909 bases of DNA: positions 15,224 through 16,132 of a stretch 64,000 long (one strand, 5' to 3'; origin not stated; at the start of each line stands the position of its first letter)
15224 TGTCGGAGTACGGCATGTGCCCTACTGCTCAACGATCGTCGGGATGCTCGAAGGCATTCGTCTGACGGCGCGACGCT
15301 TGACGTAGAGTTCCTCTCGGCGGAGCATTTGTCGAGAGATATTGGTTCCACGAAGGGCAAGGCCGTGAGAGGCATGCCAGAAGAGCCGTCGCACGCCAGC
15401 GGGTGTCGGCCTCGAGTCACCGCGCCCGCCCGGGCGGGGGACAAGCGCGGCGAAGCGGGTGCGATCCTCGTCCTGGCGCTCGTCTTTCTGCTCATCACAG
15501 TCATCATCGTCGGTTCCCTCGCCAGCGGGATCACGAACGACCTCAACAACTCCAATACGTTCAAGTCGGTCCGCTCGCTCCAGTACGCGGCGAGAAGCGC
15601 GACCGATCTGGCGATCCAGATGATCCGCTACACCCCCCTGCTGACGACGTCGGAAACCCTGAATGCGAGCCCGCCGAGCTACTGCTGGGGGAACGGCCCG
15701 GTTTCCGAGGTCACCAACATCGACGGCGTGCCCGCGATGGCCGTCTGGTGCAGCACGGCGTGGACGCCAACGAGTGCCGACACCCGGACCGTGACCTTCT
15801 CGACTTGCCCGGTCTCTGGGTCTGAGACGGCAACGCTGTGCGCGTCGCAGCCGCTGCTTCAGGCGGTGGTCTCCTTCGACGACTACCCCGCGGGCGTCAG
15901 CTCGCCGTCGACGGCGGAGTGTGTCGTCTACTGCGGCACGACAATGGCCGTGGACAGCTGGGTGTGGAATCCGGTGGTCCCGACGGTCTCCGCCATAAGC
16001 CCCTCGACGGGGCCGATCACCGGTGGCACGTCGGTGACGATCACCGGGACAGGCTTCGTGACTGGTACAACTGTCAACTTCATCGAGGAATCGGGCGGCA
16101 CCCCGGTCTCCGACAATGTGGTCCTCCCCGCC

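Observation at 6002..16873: Divergent three-gene pilin-like module separate from the pil machinery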

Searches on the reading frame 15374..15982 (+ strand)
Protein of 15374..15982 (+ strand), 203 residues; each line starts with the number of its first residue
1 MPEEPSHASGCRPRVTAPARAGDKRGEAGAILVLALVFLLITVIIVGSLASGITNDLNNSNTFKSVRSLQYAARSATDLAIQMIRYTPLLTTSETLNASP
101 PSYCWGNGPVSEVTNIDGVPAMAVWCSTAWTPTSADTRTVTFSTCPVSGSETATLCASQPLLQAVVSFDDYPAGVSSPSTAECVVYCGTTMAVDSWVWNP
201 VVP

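Call 22: find_homologous_proteins(query=window:15374-15982:+, max_evalue=0.001)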
Query seq(203 aa) (203 aa): 83 proteins with E <= 0.001 among 456 candidates.
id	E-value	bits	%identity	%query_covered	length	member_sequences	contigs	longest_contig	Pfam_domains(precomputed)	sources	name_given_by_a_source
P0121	9.0e-69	249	65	91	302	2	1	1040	PF01833.31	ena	-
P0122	1.1e-66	242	63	92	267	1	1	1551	PF01833.31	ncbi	-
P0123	1.2e-63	232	59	90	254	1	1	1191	PF01833.31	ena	-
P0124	1.3e-61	226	55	99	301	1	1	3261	PF01833.31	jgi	jgi:hypothetical protein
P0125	3.1e-61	225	59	89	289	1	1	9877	PF01833.31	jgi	jgi:hypothetical protein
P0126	2.3e-60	222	58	91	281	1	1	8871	PF01833.31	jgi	jgi:hypothetical protein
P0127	3.2e-60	221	57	91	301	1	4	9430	-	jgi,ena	jgi:hypothetical protein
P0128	3.4e-60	221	60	79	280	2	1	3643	PF01833.31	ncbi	ncbi:MAG TPA: IPT/TIG domain-containing protein [Acidimicrobiales bacterium]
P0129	6.9e-60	220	58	89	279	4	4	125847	PF01833.31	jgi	jgi:hypothetical protein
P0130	7.7e-60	220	60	79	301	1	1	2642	-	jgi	jgi:hypothetical protein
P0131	1.1e-59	219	61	85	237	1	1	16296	-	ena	-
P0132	2.1e-59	219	60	79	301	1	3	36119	PF01833.31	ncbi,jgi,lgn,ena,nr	ncbi:MAG TPA: IPT/TIG domain-containing protein [Acidimicrobiales bacterium]|nr:IPT/TIG domain-conta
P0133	6.8e-59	217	59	87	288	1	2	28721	PF01833.31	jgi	jgi:hypothetical protein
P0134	9.4e-59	216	58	79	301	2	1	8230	PF01833.31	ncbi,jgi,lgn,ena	ncbi:MAG TPA: IPT/TIG domain-containing protein [Acidimicrobiales bacterium]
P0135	4.5e-58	214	54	94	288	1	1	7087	PF01833.31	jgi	jgi:hypothetical protein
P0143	3.5e-53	198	57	87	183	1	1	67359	-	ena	-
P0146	8.6e-53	197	56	87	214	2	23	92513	-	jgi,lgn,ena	jgi:hypothetical protein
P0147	1.6e-52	196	54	98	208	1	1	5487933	-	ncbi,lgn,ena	-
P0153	7.3e-50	187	56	87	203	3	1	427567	-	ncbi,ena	-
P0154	1.7e-49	186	53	90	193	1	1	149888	-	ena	-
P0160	6.4e-47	178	53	87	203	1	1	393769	-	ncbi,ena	-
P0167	3.9e-41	159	48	87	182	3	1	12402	-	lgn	-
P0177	1.6e-38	150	47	85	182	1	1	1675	-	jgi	jgi:type II secretory pathway pseudopilin PulG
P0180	1.6e-34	137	44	86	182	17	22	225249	-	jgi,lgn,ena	jgi:hypothetical protein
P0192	1.2e-25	108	42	91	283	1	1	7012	-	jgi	jgi:Tfp pilus assembly protein PilX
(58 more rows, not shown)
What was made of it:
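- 15374..16873 (+): Gene for the Glu5-less pilin-like protein with three TIG domains (499 aa; the maximal ORF starts at 15329). There are 83 homologues of the N-terminal domain (call 22).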

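Call 30: search_solved_structures(query=A3, max_evalue=10, show_alignments=2)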
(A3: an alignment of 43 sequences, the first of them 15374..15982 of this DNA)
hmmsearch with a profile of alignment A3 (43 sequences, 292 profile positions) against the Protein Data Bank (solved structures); distinct sequences matched with E-value up to 10: 3.
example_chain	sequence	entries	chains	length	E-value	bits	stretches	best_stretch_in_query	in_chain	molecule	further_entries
5lsp_A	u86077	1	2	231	0.034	17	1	187-239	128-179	Hepatocyte growth factor receptor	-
5cwq_A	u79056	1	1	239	0.86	12.4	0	7-74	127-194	Designed helical repeat protein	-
2yrp_A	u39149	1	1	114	0.86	12.4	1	197-290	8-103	Nuclear factor of activated T-cells, cytoplasmic 4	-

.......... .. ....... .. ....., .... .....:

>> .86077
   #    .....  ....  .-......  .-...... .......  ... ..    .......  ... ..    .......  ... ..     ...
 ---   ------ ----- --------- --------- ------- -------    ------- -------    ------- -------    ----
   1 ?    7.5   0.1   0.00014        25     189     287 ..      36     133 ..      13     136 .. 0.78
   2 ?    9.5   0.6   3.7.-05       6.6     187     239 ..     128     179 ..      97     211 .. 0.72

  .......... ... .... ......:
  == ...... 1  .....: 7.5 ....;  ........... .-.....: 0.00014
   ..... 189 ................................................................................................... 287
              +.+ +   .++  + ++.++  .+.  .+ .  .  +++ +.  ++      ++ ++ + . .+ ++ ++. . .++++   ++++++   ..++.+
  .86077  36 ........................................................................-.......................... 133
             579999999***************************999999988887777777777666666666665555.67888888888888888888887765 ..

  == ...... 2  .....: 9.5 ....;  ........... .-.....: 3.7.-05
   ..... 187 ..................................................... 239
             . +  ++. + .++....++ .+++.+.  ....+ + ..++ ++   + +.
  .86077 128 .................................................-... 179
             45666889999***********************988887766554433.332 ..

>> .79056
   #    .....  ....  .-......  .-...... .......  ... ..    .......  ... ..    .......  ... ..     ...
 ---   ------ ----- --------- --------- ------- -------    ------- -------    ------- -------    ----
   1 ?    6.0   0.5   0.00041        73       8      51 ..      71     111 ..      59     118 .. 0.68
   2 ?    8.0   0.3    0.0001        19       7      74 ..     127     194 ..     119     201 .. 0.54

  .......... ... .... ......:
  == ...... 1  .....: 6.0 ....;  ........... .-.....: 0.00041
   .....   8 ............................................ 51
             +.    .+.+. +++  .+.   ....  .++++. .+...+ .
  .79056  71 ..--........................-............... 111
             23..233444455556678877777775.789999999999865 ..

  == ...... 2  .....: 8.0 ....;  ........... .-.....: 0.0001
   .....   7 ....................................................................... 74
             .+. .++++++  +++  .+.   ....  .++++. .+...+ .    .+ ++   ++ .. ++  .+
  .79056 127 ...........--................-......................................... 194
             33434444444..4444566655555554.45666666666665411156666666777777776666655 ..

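Call 48: predict_structure(alignment_id=A3)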
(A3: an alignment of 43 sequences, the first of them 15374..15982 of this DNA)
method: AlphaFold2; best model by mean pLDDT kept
length: 203 residues; sequences in the alignment: 43
mean_pLDDT: 78.9   pTM: 0.67
mean pLDDT of the five models: 78.9, 78.9, 78.0, 77.0, 76.6
residues with pLDDT >= 90: 75; 70-90: 62; 50-70: 61; < 50: 5
segments of 3 or more residues with pLDDT < 50: none
pLDDT, mean of each block of 10 residues (from residue 1): 56 55 64 93 90 89 92 95 73 59 73 88 87 71 89 88 91 69 69 93 63
secondary structure, 60 per line:
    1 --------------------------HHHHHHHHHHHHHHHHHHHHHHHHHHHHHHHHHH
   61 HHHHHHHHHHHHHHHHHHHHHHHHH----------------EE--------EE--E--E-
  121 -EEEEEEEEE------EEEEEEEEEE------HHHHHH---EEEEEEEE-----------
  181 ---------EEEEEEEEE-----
elements in order: H27-85 E122-130 E137-146 H153-158 E162-169 E190-198
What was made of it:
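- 15458..15973 (+): Degenerate class III-like signal (GEAG|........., with Leu where Glu5 would be) and pilin-like module with six conserved Cys. The AF2 model (pLDDT 78.9) has a 59-residue helix and a four-stranded sheet (call 48).
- Closest known: The GspH/I/J/K and FimU-PilVWX core minor pilins with PilY1. Different: The TIG-protein model shows no GspK-type alpha-domain (call 48).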

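Call 52: fold_search(model_id=the predicted structure, library=pdb)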
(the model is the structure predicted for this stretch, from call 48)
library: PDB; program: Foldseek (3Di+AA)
matches with E <= 10: 123; with E <= 0.001: 0
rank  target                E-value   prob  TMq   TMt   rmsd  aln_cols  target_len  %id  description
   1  7qwt_B                9.0e-01  0.04  0.16  0.11  10.4       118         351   12  Rieske non-heme iron monooxygenase for guaiacol O-demethylation (released 2022-06-01)
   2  7qwt_A                9.0e-01  0.04  0.16  0.11  10.4       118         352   12  Rieske non-heme iron monooxygenase for guaiacol O-demethylation (released 2022-06-01)
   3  6uxd_A                1.2e+00  0.06  0.14  0.14   6.0        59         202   19  2.0A resolution structure of the hypothetical protein CT021 from Chlamydia trachomatis (released 2020-11-11)
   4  1s3o_B                1.4e+00  0.06  0.17  0.29  11.6        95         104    7  Human mitochondrial single strand DNA binding protein (hmSSB) (released 2004-06-22)
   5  6qvi_A                1.9e+00  0.09  0.26  0.12   5.9       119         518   15  Crystal structure of competence-associated pilin ComZ from Thermus thermophilus (released 2019-05-29)
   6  6qvi_B                1.9e+00  0.07  0.23  0.12   6.6       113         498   13  Crystal structure of competence-associated pilin ComZ from Thermus thermophilus (released 2019-05-29)
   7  8x7h_A                2.2e+00  0.13  0.16  0.19   4.8        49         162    8  Crystal structure of the ternary complex of GID4-PROTAC(NEP162)-BRD4(BD1). (released 2025-03-26)
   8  6yw5_EE               2.3e+00  0.02  0.14  0.09  10.5       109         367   13  The structure of the small subunit of the mitoribosome from Neurospora crassa (released 2020-11-11)
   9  7aoa_F                2.3e+00  0.02  0.13  0.08  13.2       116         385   13  Structure of the extended MTA1/HDAC1/MBD2/RBBP4 NURD deacetylase complex (released 2020-11-11)
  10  6qvi_C                2.6e+00  0.06  0.22  0.10   8.0       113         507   14  Crystal structure of competence-associated pilin ComZ from Thermus thermophilus (released 2019-05-29)
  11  5fxy_A                2.6e+00  0.01  0.13  0.08  14.9       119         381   13  Structure of the human RBBP4:MTA1(464-546) complex (released 2016-05-18)
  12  4y4s                  2.8e+00  0.06  0.19  0.24   7.5        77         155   10  Crystal Structure of Y75A HasA dimer from Yersinia pseudotuberculosis (released 2015-08-12)
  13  8uzt_B                2.8e+00  0.02  0.14  0.23  11.6        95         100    9  Mitochondrial single-stranded binding protein bound to DNA (released 2024-08-21)
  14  2e9g_MODEL_1_A        2.8e+00  0.02  0.13  0.19  16.0       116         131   13  Solution structure of the alpha adaptinC2 domain from human Adapter-related protein complex 1 gamma 2 subunit (released 2007-07-31)
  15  2r2c_A                2.9e+00  0.05  0.19  0.29  12.0       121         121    7  Crystal structure of a domain of the outer membrane lipoprotein Omp28 from Porphyromonas gingivalis (released 2007-09-25)
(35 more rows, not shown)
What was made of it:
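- Closest known: The large T4b minor pilin CofB, and the Thermus ComZ. Same: ComZ (6qvi) is among the weak Foldseek hits of the TIG-protein model (call 52).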

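Call 63: find_encoding_contigs(protein=P0147, flank=10000, max_places=2)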
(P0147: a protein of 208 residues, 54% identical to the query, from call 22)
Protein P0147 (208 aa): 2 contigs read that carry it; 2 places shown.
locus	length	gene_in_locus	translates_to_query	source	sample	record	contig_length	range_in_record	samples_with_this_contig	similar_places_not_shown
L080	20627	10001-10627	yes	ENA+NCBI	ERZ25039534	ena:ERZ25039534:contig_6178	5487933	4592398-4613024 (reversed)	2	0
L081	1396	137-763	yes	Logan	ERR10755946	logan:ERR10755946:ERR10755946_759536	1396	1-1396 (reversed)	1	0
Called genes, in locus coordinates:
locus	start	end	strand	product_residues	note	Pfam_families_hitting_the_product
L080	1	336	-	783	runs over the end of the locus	PF03924:CHASE, PF00990:GGDEF, PF00563:EAL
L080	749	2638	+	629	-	PF05157:MshEN, PF00437:T2SSE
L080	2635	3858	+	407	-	PF28597:T2SSF_N, PF00482:T2SSF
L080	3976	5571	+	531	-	-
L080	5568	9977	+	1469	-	-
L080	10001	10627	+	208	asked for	-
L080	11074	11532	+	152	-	PF07963:N_methyl (weak)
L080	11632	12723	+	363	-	PF00437:T2SSE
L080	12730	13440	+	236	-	PF04250:DUF429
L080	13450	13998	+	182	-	-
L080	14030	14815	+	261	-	-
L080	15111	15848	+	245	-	PF00072:Response_reg, PF00486:Trans_reg_C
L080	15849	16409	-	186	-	PF01478:Peptidase_A24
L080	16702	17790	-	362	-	PF00072:Response_reg, PF13487:HD_5, PF01966:HD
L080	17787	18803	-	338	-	PF00512:HisKA, PF02518:HATPase_c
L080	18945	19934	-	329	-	PF00485:PRK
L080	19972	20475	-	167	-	PF03358:FMN_red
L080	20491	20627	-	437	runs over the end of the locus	PF01757:Acyl_transf_3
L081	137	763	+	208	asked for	-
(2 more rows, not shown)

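Call 65: search_protein_families(library=pfam, alignment_id=A3, max_evalue=1)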
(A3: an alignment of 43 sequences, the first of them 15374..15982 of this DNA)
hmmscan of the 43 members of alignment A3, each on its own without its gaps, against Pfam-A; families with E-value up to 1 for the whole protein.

A. member 1, window:15374-15982:+ (203 aa): 0 families

B. families by the number of members that match (of 43 scanned): 19 families
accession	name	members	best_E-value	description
PF01833.30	TIG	14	1.7e-09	IPT/TIG domain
PF25285.1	DUF7875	8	0.00063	Domain of unknown function (DUF7875)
PF14734.12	DUF4469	6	0.0001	Domain of unknown function (DUF4469) with IG-like fold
PF14341.11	PilX_N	6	0.01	PilX N-terminal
PF06305.16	LapA_dom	6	0.054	Lipopolysaccharide assembly protein A domain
PF07811.17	TadE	4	0.079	TadE-like protein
PF20153.4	DUF6535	3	0.094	Family of unknown function (DUF6535)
PF07790.16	Pilin_N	2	0.037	Archaeal Type IV pilin, N-terminal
PF04932.20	Wzy_C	2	0.055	O-Antigen ligase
PF04052.18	TolB_N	1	0.013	TolB amino-terminal domain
PF12733.13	Cadherin-like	1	0.11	Cadherin-like beta sandwich domain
PF21473.3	Ssb-like_OB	1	0.12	Single-stranded DNA binding protein Ssb-like, OB fold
PF20722.2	DUF6830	1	0.12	Domain of unknown function (DUF6830)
PF02203.21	TarH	1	0.15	Tar ligand binding domain homologue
PF02683.22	DsbD_TM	1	0.19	Cytochrome C biogenesis protein transmembrane domain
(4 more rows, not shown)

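Call 77: search_protein_families(library=pfam, proteins=[P0143, P0146, P0147, P0153, P0160, P0167, P0177, P0180, P0192, P0154], max_evalue=0.5)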
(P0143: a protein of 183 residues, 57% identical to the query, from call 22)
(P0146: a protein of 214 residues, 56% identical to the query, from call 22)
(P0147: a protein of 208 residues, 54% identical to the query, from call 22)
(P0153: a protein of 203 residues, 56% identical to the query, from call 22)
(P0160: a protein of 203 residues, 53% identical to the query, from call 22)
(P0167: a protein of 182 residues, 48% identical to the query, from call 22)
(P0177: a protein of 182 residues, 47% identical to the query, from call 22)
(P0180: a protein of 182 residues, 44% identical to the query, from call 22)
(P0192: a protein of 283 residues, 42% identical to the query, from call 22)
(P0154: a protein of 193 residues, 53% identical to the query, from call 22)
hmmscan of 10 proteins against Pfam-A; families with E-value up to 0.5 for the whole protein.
P0143 (183 aa): 1 family
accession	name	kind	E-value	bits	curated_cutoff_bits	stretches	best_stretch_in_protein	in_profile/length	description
PF25285.1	DUF7875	-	0.00063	20.4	27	1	21-72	31-82/96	Domain of unknown function (DUF7875)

P0146 (214 aa): 0 families

P0147 (208 aa): 3 families
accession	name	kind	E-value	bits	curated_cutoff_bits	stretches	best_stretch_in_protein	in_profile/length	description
PF25285.1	DUF7875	-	0.0059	17.3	27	1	52-104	29-81/96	Domain of unknown function (DUF7875)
PF07811.17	TadE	-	0.1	13.1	22.9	1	44-74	8-38/43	TadE-like protein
PF06305.16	LapA_dom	-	0.22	11.9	28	1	45-66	19-40/64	Lipopolysaccharide assembly protein A domain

P0153 (203 aa): 2 families
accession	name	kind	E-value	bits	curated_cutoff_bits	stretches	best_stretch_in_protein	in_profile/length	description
PF25285.1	DUF7875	-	0.0052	17.5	27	1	37-103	15-80/96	Domain of unknown function (DUF7875)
PF06305.16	LapA_dom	-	0.16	12.3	28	1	45-66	19-40/64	Lipopolysaccharide assembly protein A domain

P0160 (203 aa): 3 families
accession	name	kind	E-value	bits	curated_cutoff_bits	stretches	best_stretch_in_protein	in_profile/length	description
PF25285.1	DUF7875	-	0.1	13.4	27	1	51-103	29-81/96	Domain of unknown function (DUF7875)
PF07811.17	TadE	-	0.12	13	22.9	1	43-72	8-37/43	TadE-like protein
PF06305.16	LapA_dom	-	0.16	12.3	28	1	44-65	19-40/64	Lipopolysaccharide assembly protein A domain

P0167 (182 aa): 2 families
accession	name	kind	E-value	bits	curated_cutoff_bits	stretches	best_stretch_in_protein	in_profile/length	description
PF04932.20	Wzy_C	-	0.06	13.6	31.7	1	17-81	40-105/149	O-Antigen ligase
PF02203.21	TarH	-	0.15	12.4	25.2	1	14-69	10-66/177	Tar ligand binding domain homologue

P0177 (182 aa): 2 families
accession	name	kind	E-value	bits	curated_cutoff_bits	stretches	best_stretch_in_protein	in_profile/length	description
PF04052.18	TolB_N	-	0.013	16.1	22.4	1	36-66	37-67/106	TolB amino-terminal domain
PF04932.20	Wzy_C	-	0.055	13.7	31.7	1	17-81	40-105/149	O-Antigen ligase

P0180 (182 aa): 1 family
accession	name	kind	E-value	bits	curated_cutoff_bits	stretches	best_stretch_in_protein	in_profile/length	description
PF25285.1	DUF7875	-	0.0041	17.8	27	1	23-72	30-79/96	Domain of unknown function (DUF7875)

P0192 (283 aa): 0 families

P0154 (193 aa): 1 family
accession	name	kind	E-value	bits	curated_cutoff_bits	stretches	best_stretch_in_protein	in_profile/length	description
PF14341.11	PilX_N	-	0.14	12.6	25.5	1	23-46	1-24/51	PilX N-terminal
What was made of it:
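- Tried and rejected: All were below threshold, so I rejected them as assignments (calls 65, 77).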
